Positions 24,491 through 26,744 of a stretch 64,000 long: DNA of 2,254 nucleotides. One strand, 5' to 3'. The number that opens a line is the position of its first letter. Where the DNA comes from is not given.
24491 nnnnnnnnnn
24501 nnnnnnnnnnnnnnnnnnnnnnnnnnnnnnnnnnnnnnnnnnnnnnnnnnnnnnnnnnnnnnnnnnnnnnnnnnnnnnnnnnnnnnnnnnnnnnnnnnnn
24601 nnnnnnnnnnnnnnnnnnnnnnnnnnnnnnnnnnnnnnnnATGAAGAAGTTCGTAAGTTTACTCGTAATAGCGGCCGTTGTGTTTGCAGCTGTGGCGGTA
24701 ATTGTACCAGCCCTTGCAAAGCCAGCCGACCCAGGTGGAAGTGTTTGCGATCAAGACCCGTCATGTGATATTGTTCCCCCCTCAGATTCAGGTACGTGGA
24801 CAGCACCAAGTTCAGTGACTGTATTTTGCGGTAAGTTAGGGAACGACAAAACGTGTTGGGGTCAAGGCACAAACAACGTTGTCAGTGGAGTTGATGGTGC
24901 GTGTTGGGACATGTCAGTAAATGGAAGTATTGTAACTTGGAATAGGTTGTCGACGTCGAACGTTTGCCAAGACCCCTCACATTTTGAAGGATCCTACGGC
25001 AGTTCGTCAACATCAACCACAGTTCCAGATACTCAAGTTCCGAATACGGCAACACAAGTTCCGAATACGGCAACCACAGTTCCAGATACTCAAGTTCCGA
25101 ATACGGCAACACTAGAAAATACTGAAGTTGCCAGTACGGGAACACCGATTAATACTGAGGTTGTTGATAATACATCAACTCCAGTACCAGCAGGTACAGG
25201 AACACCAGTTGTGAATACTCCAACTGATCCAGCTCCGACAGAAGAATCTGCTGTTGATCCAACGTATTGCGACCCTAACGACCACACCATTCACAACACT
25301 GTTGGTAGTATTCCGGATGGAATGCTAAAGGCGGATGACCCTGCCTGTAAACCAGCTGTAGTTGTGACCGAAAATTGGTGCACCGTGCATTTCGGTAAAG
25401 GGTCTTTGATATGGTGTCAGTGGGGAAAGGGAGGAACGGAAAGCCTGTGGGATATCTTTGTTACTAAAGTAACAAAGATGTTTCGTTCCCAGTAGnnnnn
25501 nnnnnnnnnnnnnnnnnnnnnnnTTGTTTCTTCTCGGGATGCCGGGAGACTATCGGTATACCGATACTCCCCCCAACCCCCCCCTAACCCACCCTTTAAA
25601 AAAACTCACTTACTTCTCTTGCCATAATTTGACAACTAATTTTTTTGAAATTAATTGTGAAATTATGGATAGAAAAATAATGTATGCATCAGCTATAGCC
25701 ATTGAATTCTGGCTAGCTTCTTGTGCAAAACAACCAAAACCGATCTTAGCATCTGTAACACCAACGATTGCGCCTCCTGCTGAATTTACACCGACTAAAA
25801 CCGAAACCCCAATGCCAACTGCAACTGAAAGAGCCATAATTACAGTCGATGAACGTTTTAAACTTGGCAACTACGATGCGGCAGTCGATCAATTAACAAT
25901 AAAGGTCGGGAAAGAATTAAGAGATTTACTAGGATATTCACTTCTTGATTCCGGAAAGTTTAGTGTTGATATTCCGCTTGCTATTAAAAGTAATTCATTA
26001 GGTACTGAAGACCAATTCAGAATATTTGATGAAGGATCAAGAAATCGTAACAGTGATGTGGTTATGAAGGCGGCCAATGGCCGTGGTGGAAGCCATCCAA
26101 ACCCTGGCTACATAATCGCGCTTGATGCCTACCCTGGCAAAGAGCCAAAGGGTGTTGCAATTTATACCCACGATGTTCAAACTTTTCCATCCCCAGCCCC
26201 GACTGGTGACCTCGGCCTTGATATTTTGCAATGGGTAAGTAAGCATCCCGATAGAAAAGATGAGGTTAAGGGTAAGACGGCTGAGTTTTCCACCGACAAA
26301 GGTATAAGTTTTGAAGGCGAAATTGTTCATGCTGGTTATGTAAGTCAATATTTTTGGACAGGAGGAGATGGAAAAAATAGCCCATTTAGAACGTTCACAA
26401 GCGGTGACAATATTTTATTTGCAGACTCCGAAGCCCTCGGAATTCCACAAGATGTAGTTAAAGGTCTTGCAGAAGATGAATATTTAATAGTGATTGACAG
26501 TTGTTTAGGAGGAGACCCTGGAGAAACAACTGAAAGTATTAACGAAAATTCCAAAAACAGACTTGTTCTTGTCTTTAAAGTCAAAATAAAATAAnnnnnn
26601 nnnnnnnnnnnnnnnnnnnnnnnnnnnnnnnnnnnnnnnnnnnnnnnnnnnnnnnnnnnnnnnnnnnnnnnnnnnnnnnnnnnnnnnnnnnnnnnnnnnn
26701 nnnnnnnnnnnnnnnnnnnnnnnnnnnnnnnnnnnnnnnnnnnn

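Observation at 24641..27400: Three-gene secreted module: Cys-rich tandem-repeat protein, lipoprotein and C39-like peptidase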

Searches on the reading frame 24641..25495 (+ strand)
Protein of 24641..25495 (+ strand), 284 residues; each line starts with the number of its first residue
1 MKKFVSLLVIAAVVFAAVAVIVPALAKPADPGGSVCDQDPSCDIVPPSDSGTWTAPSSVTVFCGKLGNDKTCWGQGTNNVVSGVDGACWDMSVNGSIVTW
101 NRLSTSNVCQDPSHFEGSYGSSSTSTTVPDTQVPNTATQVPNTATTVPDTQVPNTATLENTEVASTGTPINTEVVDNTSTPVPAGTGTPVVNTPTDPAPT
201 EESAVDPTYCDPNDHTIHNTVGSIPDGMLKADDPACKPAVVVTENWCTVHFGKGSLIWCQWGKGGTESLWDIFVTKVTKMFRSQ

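Call 5: search_protein_families(library=pfam, proteins=[window:24641-25495:+], max_evalue=1)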
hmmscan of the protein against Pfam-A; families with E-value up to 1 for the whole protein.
window:24641-25495:+ (284 aa): 0 families

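Call 15: find_homologous_proteins(query=window:24641-25495:+, max_evalue=0.01)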
Query window:24641-25495:+ (284 aa): 2 proteins with E <= 0.01 among 3356 candidates.
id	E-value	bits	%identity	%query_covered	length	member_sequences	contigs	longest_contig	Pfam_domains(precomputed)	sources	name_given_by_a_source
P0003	2.3e-187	639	100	100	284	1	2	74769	-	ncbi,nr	ncbi:MAG TPA: hypothetical protein VKC53_00140 [Patescibacteria group bacterium]|nr:hypothetical pro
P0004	2.2e-24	104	50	41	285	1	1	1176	-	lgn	-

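Call 17: search_protein_families(library=ncbifam, proteins=[window:24641-25495:+], max_evalue=1)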
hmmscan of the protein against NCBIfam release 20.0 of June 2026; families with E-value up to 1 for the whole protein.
window:24641-25495:+ (284 aa): 1 family
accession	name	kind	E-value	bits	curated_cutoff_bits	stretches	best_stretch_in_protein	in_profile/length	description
NF040554.1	mini_HHHH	equivalog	0.029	14.6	40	1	6-36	3-31/45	HHHH-motif protein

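Call 36: search_protein_families(library=phrogs, proteins=[window:24641-25495:+], max_evalue=0.01)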
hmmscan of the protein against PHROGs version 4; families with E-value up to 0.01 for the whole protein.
window:24641-25495:+ (284 aa): 0 families
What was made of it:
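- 24641..25495 (+): ORF1: 284-aa secreted protein. It has a Sec signal peptide, an N-terminal 6-Cys domain, a Thr/Pro-rich linker containing the short repeat (25014-25115), and a C-terminal 4-Cys domain ending in an aromatic amphipathic tail. It occupies the hypervariable 'position 1' of the cassette. No Pfam, NCBIfam or PHROG hit (calls 5, 17, 36).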

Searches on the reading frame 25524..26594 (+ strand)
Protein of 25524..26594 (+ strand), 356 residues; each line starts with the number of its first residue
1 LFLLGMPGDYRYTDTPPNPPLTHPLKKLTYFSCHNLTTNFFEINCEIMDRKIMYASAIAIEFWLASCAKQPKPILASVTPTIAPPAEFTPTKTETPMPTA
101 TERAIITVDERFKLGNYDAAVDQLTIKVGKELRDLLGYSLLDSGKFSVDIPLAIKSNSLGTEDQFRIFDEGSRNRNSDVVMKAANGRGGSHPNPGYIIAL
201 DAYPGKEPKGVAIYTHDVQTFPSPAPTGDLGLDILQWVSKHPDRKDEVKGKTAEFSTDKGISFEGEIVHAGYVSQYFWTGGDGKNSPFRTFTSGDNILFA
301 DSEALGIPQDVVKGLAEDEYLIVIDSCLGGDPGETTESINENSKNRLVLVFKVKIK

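Call 5: search_protein_families(library=pfam, proteins=[window:25524-26594:+], max_evalue=1)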
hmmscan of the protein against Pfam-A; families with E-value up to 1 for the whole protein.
window:25524-26594:+ (356 aa): 0 families

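Call 17: search_protein_families(library=ncbifam, proteins=[window:25665-26594:+], max_evalue=1)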
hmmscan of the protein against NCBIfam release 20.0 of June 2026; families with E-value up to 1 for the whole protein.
window:25665-26594:+ (309 aa): 1 family
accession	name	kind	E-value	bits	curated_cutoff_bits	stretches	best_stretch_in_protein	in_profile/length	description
NF006189.0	PRK08324.1-3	equivalog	0.25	9.6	634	1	144-201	141-198/701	bifunctional rhamnulose-1-phosphate aldolase/short-chain dehydrogenase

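Call 36: search_protein_families(library=phrogs, proteins=[window:25665-26594:+], max_evalue=0.01)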
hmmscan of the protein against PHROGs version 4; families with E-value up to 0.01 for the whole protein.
window:25665-26594:+ (309 aa): 0 families

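Call 68: search_solved_structures(query=A5, max_evalue=10, show_alignments=3)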
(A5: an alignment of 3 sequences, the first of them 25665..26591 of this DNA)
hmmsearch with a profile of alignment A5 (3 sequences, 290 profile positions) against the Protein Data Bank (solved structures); distinct sequences matched with E-value up to 10: 1.
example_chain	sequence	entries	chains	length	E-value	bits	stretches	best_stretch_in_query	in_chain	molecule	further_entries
4fq7_A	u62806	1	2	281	0.04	16.5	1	214-258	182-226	Maleate cis-trans isomerase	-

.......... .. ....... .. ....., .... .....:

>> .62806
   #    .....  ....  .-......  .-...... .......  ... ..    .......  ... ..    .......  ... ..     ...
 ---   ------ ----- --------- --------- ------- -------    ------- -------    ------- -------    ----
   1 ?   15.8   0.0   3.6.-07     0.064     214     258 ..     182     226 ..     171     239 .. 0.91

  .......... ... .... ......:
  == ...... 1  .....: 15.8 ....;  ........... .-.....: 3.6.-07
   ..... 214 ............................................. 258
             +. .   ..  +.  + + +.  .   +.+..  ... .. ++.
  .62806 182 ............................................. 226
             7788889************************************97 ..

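Call 87: search_protein_families(library=pfam, alignment_id=A6, max_evalue=10)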
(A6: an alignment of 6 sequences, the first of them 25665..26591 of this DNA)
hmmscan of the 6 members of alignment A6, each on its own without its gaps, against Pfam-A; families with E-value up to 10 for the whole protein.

A. member 1, window:25665-26591:+ (309 aa): 0 families

B. families by the number of members that match (of 6 scanned): 2 families
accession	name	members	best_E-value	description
PF00834.25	Ribul_P_3_epim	1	0.062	Ribulose-phosphate 3 epimerase family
PF10518.14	TAT_signal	1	0.22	TAT (twin-arginine translocation) pathway signal sequence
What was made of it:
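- On Sortase (considered for ORF2): No Pfam Sortase hit at E <= 10 in six members (call 87).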

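Call 88: search_solved_structures(query=A6, max_evalue=10, show_alignments=3)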
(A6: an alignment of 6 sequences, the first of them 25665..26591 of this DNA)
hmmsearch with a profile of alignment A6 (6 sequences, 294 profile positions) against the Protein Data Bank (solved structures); distinct sequences matched with E-value up to 10: 3.
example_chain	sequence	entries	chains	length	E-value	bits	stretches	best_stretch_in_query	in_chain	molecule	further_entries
4fq7_A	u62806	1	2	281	0.25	13.7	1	220-262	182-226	Maleate cis-trans isomerase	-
9wum_A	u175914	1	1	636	0.36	13.2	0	71-111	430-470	AT5G25930 protein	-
9w1s_A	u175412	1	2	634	0.36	13.2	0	71-111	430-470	AT5G25930 protein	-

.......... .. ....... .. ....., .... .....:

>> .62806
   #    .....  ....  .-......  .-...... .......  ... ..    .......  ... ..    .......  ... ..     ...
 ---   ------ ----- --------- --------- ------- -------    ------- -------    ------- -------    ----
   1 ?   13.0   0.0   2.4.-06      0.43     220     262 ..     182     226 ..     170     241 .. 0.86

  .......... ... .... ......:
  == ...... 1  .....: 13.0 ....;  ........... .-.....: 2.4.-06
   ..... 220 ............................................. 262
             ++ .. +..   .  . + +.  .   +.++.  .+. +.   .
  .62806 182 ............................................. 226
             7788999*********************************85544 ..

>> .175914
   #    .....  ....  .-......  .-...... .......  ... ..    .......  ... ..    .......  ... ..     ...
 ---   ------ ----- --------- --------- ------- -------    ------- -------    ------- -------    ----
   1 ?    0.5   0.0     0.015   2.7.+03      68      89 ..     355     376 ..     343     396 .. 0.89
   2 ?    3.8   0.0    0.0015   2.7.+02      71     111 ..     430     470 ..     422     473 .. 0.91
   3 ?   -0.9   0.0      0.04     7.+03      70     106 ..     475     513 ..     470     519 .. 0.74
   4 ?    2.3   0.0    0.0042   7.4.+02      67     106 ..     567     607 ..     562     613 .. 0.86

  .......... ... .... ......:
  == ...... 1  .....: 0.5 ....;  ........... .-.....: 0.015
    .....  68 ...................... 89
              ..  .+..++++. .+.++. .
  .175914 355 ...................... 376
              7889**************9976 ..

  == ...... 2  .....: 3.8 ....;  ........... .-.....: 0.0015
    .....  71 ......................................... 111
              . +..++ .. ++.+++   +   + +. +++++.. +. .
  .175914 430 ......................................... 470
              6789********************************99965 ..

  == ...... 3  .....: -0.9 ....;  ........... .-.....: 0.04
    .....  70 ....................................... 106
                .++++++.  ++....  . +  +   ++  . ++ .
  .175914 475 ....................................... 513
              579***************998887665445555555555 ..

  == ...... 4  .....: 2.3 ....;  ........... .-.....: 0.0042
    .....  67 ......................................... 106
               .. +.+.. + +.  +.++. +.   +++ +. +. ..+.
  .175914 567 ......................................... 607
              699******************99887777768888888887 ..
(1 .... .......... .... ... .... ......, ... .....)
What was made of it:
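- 25665..26594 (+): ORF2: 309-aa lipoprotein (lipobox LASC, Cys20) of an uncharacterised family with invariant His169 and Cys280. It is the obligate upstream partner of the peptidase gene. Its stop codon overlaps the ORF3 start (ATAATG). No Pfam or PDB-sequence match (calls 87, 88).
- It has no detectable homologue of known function (calls 87, 88).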
